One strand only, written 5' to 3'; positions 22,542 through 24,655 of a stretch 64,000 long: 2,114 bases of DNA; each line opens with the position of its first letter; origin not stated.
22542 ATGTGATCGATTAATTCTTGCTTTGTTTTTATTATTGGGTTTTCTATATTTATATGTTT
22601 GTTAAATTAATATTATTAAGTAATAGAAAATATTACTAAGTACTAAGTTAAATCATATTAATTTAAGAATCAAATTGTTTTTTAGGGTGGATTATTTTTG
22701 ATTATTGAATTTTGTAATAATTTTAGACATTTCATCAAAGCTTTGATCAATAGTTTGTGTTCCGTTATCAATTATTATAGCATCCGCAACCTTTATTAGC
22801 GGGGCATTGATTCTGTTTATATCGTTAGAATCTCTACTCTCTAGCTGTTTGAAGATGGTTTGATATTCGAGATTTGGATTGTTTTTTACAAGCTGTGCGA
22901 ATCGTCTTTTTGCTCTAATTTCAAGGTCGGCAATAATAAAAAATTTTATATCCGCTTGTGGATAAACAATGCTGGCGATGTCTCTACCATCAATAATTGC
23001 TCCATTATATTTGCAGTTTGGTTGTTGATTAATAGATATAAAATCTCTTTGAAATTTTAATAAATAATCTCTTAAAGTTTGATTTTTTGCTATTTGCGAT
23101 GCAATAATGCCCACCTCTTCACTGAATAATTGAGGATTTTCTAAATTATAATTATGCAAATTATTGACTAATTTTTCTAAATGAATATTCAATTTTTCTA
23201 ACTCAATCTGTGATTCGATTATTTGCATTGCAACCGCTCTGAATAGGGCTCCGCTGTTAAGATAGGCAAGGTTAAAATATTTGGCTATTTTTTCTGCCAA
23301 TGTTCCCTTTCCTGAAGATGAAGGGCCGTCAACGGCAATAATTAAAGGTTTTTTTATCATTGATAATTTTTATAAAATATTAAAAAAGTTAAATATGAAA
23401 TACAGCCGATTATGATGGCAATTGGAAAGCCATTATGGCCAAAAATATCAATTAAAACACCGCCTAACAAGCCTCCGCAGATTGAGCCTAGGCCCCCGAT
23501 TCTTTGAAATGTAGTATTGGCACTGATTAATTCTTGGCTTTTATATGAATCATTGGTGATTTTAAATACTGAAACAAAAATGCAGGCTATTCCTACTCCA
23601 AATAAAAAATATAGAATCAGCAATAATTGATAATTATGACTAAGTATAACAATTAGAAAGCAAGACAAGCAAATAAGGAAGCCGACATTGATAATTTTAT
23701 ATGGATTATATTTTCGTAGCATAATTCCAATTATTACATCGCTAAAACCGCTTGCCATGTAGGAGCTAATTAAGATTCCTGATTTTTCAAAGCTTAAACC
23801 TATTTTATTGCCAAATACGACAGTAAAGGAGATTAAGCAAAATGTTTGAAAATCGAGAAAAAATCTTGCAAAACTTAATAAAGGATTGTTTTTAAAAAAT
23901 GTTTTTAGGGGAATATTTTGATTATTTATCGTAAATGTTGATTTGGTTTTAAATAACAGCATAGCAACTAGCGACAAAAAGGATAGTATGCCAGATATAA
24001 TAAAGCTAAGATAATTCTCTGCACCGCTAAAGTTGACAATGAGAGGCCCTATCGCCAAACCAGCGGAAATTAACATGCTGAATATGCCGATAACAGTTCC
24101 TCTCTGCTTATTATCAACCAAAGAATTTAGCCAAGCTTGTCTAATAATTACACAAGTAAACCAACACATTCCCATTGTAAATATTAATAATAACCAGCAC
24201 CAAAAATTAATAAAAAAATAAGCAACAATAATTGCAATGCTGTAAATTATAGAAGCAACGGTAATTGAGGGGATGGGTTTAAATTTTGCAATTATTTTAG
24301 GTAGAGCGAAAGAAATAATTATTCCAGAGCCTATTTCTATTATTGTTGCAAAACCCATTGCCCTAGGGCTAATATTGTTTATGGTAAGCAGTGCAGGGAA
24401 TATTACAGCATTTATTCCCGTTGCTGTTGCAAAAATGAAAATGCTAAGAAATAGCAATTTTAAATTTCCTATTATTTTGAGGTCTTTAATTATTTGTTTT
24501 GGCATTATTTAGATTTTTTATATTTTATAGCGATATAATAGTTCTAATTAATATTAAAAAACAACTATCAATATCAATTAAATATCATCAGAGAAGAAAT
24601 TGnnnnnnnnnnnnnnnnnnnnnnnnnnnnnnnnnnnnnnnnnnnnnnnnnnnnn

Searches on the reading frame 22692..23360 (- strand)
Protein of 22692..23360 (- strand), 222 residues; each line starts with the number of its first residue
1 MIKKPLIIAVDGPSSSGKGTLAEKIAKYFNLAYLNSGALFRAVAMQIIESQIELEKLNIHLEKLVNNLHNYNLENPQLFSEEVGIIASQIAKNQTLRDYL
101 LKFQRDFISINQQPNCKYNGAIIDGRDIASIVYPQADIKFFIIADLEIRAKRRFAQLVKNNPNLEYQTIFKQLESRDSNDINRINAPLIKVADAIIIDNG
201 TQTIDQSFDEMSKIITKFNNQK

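Call 68: search_protein_families(library=pfam, proteins=[window:22692-23360:-], max_evalue=0.01)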
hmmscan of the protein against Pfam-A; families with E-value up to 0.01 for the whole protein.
window:22692-23360:- (222 aa): 5 families
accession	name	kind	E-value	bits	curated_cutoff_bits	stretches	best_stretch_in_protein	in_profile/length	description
PF02224.24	Cytidylate_kin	-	3.1e-45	154.9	26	1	8-216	1-210/211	Cytidylate kinase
PF13207.12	AAA_17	-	2.1e-07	31.7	27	1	12-107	2-96/136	AAA domain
PF13189.12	Cytidylate_kin2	-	2.1e-07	31.7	28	1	7-156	1-130/176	Cytidylate kinase-like family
PF00406.28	ADK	-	4.5e-05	24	26.8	1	12-47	3-38/151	Adenylate kinase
PF00485.24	PRK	-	0.00093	19.5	22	1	7-64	1-60/196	Phosphoribulokinase / Uridine kinase family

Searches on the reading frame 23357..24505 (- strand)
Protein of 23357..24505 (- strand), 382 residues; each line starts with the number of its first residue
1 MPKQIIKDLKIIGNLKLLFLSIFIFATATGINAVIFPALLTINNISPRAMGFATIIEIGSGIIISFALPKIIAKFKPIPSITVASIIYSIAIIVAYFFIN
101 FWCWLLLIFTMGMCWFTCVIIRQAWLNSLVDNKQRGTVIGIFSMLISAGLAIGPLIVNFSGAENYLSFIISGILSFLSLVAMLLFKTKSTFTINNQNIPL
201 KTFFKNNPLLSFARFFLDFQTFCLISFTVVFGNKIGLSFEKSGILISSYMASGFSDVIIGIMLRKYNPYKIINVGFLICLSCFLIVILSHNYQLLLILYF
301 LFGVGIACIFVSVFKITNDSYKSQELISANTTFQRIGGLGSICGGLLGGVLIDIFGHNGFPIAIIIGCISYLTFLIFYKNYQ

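Call 68: search_protein_families(library=pfam, proteins=[window:23357-24505:-], max_evalue=0.01)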
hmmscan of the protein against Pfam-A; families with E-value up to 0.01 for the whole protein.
window:23357-24505:- (382 aa): 1 family
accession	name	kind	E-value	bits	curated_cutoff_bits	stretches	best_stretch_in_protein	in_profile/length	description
PF07690.21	MFS_1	-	1.1e-33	117.1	33.4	2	18-288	1-287/347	Major Facilitator Superfamily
